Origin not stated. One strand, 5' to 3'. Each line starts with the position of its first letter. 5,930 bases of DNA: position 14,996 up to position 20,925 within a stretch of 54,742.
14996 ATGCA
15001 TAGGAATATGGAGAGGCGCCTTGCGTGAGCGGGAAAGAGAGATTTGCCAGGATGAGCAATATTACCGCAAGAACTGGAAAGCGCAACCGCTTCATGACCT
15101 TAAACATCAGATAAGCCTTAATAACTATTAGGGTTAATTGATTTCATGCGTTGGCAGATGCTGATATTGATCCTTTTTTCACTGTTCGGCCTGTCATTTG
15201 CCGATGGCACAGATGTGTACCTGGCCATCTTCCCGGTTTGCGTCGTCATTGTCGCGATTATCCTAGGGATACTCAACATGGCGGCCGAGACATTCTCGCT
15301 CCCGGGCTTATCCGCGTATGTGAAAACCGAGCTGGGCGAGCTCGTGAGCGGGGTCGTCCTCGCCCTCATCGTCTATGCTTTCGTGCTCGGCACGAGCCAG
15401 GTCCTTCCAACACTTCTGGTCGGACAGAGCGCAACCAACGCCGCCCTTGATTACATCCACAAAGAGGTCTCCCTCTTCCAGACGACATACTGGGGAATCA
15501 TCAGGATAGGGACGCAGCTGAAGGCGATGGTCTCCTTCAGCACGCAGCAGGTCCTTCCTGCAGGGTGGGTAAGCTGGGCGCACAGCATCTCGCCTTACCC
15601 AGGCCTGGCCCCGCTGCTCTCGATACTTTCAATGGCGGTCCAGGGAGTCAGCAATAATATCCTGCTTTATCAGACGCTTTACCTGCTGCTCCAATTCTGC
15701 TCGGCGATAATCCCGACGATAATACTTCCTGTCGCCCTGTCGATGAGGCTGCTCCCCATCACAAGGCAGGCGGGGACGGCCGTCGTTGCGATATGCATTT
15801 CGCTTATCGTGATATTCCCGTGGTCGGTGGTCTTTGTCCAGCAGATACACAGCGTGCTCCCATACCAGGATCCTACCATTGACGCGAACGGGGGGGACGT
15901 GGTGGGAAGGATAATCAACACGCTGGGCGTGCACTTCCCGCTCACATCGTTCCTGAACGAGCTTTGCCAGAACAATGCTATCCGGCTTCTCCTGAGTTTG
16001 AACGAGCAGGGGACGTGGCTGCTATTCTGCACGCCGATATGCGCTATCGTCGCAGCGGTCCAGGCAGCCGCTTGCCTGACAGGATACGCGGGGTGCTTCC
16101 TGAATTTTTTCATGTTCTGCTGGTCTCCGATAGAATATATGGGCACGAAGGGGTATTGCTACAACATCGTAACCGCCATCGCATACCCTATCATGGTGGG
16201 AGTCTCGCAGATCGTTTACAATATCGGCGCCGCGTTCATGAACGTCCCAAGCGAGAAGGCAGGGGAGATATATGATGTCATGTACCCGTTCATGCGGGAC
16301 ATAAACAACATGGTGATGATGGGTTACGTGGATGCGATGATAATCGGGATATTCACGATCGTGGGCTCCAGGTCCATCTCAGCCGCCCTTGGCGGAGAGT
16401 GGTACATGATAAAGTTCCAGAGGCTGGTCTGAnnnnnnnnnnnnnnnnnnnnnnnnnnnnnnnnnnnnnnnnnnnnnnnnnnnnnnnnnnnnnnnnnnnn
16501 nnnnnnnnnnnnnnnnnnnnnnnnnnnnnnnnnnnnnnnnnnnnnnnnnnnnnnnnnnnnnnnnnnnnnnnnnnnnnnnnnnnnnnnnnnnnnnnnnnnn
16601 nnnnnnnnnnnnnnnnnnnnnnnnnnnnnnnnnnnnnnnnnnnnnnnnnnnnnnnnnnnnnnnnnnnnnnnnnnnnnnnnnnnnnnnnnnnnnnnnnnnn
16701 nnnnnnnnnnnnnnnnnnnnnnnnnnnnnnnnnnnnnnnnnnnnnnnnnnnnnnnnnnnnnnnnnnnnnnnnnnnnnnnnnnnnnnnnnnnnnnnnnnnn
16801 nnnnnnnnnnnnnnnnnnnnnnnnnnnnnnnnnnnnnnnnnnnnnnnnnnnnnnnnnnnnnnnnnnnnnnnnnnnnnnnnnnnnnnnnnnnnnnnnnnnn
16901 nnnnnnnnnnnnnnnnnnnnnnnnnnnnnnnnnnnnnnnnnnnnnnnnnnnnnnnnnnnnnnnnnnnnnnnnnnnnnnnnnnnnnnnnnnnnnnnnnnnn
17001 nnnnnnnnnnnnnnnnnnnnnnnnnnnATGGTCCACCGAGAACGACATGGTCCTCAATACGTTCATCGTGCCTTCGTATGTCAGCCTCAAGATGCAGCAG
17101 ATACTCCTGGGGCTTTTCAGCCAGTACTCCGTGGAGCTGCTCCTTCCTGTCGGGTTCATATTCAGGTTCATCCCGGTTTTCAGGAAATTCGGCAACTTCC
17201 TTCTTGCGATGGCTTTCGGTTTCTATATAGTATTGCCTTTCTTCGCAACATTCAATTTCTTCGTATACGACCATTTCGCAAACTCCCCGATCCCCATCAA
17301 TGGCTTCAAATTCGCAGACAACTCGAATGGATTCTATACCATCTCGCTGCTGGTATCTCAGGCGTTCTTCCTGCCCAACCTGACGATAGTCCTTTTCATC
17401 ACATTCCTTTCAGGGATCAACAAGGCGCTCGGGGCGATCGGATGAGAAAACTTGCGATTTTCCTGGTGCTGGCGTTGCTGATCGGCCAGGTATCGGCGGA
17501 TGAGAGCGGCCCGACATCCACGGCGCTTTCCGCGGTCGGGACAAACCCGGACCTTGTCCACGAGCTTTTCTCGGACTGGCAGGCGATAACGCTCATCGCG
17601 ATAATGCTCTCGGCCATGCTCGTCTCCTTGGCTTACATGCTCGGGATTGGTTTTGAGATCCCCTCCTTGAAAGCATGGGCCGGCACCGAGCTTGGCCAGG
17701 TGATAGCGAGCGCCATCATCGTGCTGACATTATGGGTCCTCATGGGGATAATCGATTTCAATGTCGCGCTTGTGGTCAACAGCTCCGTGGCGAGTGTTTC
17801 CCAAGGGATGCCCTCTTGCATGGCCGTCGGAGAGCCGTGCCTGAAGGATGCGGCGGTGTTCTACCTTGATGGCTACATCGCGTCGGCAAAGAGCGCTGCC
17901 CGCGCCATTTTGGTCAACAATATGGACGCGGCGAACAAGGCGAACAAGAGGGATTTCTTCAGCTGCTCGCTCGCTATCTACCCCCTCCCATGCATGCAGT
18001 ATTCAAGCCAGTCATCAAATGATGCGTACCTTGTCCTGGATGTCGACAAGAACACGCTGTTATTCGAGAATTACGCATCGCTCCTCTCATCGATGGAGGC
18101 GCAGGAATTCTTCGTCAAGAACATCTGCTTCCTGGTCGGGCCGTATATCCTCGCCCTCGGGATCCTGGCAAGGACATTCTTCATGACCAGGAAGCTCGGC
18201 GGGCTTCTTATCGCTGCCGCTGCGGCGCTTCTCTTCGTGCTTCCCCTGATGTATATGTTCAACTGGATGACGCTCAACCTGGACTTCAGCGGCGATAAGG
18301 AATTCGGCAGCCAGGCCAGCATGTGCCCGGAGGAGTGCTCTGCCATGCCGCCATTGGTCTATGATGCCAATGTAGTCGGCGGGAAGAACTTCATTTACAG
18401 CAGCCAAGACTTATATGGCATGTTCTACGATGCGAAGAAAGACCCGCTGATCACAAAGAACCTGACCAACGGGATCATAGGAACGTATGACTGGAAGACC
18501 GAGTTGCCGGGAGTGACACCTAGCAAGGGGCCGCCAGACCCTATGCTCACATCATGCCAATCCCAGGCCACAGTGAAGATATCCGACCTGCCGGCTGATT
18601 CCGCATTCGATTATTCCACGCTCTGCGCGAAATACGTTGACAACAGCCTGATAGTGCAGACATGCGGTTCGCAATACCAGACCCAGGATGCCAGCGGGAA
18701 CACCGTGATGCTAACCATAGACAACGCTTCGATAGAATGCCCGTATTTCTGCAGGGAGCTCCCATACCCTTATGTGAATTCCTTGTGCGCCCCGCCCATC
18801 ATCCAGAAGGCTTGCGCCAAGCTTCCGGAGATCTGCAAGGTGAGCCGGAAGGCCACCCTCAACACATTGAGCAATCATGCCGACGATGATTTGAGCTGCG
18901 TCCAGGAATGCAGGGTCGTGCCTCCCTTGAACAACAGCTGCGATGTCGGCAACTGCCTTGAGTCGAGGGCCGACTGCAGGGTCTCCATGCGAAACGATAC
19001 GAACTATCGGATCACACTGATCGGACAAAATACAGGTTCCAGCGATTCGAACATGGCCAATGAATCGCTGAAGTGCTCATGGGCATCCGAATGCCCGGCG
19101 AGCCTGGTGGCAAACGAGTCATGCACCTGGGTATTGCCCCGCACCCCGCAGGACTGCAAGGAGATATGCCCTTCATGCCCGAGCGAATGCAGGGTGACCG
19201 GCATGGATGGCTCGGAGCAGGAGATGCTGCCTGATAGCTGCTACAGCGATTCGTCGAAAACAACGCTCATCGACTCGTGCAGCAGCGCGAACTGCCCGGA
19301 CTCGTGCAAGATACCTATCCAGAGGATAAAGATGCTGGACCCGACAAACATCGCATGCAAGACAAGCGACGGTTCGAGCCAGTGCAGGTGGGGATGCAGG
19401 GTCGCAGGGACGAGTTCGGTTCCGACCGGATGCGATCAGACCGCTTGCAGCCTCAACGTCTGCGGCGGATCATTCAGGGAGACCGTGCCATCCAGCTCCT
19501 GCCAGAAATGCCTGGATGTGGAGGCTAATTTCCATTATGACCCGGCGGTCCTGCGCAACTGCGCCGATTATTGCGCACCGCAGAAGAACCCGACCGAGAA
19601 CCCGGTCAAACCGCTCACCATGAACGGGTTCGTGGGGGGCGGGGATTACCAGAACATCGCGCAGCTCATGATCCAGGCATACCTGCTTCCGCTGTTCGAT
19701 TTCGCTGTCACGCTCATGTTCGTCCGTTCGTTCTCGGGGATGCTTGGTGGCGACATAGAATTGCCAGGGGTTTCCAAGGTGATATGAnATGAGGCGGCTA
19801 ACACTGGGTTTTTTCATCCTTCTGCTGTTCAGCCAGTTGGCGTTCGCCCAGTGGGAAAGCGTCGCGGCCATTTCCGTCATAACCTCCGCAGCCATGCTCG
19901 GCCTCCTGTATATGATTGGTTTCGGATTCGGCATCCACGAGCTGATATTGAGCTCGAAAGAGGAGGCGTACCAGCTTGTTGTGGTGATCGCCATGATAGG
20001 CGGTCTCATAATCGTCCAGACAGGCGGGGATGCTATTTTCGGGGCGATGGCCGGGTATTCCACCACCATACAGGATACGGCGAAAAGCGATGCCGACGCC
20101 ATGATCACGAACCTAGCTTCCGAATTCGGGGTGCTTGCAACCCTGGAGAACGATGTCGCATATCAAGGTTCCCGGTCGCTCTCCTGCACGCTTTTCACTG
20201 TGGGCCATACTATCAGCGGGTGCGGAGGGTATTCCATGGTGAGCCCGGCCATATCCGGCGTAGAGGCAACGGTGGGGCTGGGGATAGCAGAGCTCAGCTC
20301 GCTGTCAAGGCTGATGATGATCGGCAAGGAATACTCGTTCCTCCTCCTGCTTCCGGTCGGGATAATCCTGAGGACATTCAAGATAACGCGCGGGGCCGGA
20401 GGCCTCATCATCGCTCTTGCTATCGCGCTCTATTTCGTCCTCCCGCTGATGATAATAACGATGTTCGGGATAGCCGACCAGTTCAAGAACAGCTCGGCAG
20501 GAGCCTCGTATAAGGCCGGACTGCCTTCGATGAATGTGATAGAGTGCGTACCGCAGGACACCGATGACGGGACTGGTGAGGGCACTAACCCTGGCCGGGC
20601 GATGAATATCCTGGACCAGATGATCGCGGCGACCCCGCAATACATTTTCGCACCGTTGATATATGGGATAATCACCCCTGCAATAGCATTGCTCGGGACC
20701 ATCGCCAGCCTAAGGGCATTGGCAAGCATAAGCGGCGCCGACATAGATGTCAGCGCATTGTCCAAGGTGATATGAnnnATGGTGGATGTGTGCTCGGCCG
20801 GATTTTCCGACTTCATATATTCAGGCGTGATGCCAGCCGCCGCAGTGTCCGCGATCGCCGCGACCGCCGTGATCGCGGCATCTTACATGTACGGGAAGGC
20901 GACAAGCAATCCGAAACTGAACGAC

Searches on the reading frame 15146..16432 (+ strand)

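Call 5: search_protein_families(library=pfam, proteins=[window:15146-16432:+], max_evalue=0.01)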
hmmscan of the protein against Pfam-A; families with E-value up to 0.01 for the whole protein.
window:15146-16432:+ (428 aa): 0 families

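Call 40: search_protein_families(library=ncbifam, proteins=[window:15146-16432:+], max_evalue=0.1)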
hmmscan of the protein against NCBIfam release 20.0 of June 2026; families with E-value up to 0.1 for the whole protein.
window:15146-16432:+ (428 aa): 1 family
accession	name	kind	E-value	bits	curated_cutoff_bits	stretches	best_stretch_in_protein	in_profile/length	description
NF003977.1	PRK05470.1-1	equivalog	0.013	15.7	60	1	17-78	15-76/117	fumarate reductase subunit FrdD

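Call 41: search_protein_families(library=padloc, proteins=[window:15146-16432:+], max_evalue=0.1)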
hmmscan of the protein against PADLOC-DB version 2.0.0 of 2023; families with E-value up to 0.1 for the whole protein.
window:15146-16432:+ (428 aa): 0 families

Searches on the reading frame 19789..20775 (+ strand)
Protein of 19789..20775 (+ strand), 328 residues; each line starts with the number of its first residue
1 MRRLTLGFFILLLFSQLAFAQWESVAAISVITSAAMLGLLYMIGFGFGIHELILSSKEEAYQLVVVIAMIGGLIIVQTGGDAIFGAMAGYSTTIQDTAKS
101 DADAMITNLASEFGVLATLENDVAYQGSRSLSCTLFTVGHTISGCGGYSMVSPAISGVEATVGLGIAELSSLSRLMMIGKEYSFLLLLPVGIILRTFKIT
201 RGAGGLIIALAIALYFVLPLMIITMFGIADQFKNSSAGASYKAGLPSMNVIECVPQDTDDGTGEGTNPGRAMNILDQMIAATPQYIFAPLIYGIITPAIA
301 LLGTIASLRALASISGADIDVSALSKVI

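Call 5: search_protein_families(library=pfam, proteins=[window:19789-20775:+], max_evalue=0.01)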
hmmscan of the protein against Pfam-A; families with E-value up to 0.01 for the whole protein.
window:19789-20775:+ (328 aa): 0 families

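Call 40: search_protein_families(library=ncbifam, proteins=[window:19789-20775:+], max_evalue=0.1)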
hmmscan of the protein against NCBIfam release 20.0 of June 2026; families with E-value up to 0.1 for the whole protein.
window:19789-20775:+ (328 aa): 0 families

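Call 41: search_protein_families(library=padloc, proteins=[window:19789-20775:+], max_evalue=0.1)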
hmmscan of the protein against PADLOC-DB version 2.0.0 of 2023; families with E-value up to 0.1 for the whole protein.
window:19789-20775:+ (328 aa): 0 families

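Call 83: search_solved_structures(query=A9, max_evalue=10)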
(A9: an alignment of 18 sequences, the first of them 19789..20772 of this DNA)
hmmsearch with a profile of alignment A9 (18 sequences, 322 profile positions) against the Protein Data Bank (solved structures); distinct sequences matched with E-value up to 10: 0.
